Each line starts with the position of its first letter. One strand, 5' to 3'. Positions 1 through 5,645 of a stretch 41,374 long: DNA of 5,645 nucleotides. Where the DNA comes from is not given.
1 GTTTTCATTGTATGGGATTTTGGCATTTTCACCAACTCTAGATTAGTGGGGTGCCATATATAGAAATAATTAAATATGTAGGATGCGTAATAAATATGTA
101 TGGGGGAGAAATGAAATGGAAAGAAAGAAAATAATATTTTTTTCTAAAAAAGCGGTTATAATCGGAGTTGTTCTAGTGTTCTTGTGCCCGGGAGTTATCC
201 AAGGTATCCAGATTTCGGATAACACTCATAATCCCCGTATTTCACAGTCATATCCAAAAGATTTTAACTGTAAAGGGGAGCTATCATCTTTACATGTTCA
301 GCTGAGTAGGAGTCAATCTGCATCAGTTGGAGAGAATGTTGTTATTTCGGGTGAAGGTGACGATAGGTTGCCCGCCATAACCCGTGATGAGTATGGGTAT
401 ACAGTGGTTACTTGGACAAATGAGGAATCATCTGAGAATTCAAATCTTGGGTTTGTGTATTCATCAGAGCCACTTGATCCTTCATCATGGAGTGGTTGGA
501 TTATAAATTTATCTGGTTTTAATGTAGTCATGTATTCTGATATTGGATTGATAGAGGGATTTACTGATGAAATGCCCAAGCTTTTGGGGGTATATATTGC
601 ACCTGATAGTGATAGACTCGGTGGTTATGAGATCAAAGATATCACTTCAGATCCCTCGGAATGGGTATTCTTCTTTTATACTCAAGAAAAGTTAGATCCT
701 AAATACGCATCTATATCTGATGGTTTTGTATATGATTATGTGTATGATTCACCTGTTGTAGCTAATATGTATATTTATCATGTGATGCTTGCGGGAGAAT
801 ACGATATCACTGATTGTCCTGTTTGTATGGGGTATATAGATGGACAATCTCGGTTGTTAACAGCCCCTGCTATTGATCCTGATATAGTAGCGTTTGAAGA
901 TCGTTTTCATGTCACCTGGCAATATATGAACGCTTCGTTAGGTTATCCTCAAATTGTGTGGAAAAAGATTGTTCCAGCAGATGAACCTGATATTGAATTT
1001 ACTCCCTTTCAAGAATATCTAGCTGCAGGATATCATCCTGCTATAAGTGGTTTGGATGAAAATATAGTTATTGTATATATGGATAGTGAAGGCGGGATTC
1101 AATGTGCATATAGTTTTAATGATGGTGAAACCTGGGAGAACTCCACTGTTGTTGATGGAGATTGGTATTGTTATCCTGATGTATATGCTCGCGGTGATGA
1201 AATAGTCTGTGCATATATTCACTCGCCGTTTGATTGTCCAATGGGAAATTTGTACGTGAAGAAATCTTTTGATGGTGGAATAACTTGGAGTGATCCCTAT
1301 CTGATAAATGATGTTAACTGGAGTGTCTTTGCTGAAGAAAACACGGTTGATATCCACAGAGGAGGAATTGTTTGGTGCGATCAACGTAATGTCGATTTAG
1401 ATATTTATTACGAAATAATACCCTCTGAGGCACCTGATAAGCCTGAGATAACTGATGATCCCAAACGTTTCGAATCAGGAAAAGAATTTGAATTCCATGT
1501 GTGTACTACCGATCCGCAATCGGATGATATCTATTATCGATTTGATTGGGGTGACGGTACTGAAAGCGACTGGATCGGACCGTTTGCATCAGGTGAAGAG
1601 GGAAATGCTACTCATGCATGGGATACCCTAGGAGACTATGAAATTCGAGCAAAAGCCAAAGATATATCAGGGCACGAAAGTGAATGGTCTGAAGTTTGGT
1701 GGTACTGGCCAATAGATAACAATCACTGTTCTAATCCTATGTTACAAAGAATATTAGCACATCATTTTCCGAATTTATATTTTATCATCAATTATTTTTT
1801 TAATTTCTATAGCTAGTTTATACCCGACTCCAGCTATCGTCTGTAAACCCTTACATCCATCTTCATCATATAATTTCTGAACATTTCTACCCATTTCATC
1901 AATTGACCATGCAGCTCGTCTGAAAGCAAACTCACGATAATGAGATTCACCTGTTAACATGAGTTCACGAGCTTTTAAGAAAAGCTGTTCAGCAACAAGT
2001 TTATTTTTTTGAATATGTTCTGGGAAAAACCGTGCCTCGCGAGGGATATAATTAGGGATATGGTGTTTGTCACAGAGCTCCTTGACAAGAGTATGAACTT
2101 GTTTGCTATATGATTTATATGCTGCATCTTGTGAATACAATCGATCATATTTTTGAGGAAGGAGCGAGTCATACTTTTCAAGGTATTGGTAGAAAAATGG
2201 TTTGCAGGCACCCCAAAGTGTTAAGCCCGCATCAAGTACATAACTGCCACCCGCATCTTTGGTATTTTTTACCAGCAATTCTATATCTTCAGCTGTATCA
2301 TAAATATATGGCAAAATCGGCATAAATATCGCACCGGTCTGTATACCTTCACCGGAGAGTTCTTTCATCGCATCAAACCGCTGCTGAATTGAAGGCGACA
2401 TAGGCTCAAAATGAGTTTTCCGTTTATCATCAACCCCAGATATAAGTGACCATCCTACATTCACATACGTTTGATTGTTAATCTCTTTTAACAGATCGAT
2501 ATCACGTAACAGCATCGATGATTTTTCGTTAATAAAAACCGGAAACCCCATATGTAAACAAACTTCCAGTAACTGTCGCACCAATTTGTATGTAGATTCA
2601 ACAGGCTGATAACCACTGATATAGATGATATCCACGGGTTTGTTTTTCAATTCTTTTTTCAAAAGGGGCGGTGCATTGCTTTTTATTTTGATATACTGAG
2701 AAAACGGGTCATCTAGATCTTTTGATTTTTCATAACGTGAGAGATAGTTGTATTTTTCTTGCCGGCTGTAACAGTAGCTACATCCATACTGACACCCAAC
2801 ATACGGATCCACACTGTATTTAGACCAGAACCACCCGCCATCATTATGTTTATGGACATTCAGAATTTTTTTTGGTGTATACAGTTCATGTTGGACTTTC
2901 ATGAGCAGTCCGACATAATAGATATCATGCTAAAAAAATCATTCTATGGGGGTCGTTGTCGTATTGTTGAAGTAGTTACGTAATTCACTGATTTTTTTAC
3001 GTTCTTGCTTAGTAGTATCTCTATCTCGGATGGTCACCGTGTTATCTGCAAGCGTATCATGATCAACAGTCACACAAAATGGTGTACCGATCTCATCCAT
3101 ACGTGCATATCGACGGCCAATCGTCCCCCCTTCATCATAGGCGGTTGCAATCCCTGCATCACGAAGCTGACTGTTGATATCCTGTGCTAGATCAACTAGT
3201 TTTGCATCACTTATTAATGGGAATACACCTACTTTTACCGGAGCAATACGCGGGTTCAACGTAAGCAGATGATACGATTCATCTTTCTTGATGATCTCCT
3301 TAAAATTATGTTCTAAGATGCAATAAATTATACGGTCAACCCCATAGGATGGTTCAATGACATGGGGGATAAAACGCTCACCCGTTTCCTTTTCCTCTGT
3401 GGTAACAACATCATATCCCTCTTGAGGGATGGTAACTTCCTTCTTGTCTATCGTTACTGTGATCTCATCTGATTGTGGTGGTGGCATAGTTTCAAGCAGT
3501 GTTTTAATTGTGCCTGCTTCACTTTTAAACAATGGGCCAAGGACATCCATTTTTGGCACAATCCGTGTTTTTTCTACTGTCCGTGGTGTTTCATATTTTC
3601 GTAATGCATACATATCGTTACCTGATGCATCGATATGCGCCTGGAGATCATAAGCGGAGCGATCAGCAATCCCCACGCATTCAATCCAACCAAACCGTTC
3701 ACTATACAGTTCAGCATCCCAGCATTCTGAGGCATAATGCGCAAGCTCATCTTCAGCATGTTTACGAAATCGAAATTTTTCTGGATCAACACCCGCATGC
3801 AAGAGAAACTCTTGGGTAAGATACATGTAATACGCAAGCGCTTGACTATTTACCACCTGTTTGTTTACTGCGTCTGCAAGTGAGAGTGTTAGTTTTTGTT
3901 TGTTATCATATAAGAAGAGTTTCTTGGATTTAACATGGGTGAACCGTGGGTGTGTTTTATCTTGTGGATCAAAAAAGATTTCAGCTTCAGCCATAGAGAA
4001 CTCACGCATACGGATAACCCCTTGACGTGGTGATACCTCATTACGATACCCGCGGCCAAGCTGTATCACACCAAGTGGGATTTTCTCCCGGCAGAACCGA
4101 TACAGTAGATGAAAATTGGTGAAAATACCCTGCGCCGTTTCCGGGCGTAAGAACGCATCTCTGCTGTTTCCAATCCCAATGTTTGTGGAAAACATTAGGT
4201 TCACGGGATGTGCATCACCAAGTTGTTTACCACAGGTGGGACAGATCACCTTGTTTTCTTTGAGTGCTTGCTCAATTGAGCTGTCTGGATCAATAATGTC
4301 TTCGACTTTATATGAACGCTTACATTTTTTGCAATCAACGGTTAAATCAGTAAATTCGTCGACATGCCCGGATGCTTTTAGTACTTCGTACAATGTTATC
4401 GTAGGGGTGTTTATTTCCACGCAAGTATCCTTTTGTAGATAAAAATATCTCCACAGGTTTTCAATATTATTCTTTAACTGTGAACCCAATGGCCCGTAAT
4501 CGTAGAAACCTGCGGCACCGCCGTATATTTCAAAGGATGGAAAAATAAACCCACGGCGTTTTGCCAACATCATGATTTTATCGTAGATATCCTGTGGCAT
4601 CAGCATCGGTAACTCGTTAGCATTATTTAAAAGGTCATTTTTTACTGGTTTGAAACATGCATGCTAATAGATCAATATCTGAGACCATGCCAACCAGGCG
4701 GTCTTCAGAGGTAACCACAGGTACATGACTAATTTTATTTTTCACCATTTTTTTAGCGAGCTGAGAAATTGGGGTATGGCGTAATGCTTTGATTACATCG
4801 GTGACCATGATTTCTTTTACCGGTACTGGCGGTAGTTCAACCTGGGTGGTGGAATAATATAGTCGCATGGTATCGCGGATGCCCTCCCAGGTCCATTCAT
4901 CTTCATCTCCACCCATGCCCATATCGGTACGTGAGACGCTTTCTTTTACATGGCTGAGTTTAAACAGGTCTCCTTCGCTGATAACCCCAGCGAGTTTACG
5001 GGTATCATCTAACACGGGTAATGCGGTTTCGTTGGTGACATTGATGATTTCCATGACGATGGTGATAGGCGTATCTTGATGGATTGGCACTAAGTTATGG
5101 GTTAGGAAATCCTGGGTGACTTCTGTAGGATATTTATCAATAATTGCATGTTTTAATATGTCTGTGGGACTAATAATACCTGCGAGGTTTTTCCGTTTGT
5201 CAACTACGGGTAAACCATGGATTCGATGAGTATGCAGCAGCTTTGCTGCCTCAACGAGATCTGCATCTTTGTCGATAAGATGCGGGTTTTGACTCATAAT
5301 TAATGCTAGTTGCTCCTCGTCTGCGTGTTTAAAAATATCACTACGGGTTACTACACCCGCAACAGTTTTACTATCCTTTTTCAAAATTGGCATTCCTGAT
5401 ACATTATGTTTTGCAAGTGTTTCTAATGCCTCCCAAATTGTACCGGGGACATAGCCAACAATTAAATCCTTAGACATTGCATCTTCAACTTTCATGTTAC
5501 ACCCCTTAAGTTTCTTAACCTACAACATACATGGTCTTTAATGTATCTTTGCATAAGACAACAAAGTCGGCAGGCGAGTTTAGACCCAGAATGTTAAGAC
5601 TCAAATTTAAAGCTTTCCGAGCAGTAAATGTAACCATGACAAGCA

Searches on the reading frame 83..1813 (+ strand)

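Call 8: search_protein_families(library=pfam, proteins=[window:83-1813:+], max_evalue=0.001)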
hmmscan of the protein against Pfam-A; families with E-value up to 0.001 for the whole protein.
window:83-1813:+ (577 aa): 3 families
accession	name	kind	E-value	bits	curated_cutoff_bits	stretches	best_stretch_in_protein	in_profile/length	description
PF00801.26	PKD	-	4.2e-07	30.3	23.5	1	460-537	8-77/80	PKD domain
PF18911.6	PKD_4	-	4.4e-06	27.1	27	1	454-534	4-77/85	PKD domain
PF02012.26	BNR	-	0.00016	21.6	27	0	395-403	3-11/12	BNR/Asp-box repeat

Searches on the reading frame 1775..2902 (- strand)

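Call 8: search_protein_families(library=pfam, proteins=[window:1775-2902:-], max_evalue=0.001)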
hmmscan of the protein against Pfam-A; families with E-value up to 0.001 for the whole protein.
window:1775-2902:- (375 aa): 2 families
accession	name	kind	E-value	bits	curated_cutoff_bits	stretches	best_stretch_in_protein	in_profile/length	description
PF04055.27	Radical_SAM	-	4e-07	30.8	29.5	1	33-202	3-156/166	Radical SAM superfamily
PF14716.13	HHH_8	-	3.6e-05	24.5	30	1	299-372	2-69/73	Helix-hairpin-helix domain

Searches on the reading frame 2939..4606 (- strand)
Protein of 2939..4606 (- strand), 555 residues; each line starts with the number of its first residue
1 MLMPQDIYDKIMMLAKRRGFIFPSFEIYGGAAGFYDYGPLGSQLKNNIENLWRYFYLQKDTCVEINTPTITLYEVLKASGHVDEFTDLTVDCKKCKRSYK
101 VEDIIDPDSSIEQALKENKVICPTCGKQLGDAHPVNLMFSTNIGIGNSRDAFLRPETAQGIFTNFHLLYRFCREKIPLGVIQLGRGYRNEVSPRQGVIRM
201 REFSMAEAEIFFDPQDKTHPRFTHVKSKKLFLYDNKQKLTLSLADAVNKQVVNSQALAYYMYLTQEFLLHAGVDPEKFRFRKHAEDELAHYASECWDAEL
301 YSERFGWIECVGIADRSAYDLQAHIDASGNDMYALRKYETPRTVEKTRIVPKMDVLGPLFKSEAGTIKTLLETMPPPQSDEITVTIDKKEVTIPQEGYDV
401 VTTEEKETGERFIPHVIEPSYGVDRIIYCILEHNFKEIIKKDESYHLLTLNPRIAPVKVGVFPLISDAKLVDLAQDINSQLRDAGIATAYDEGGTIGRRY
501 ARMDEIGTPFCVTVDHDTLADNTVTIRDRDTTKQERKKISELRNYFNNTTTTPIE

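Call 8: search_protein_families(library=pfam, proteins=[window:2939-4606:-], max_evalue=0.001)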
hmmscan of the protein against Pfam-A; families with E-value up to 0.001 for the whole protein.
window:2939-4606:- (555 aa): 2 families
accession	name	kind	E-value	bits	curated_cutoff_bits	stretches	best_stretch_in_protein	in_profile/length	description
PF03129.25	HGTP_anticodon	-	3.9e-23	81.9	21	1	458-547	1-92/94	Anticodon binding domain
PF00587.30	tRNA-synt_2b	-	8.1e-11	42.7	29.3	1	147-434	7-179/179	tRNA synthetase class II core domain (G, H, P, S and T)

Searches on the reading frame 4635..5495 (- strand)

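Call 8: search_protein_families(library=pfam, proteins=[window:4635-5495:-], max_evalue=0.001)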
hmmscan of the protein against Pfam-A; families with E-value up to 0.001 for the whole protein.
window:4635-5495:- (286 aa): 1 family
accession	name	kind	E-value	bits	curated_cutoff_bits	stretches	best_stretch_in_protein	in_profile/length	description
PF00571.33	CBS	-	1.3e-47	160.3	24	4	226-278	1-53/57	CBS domain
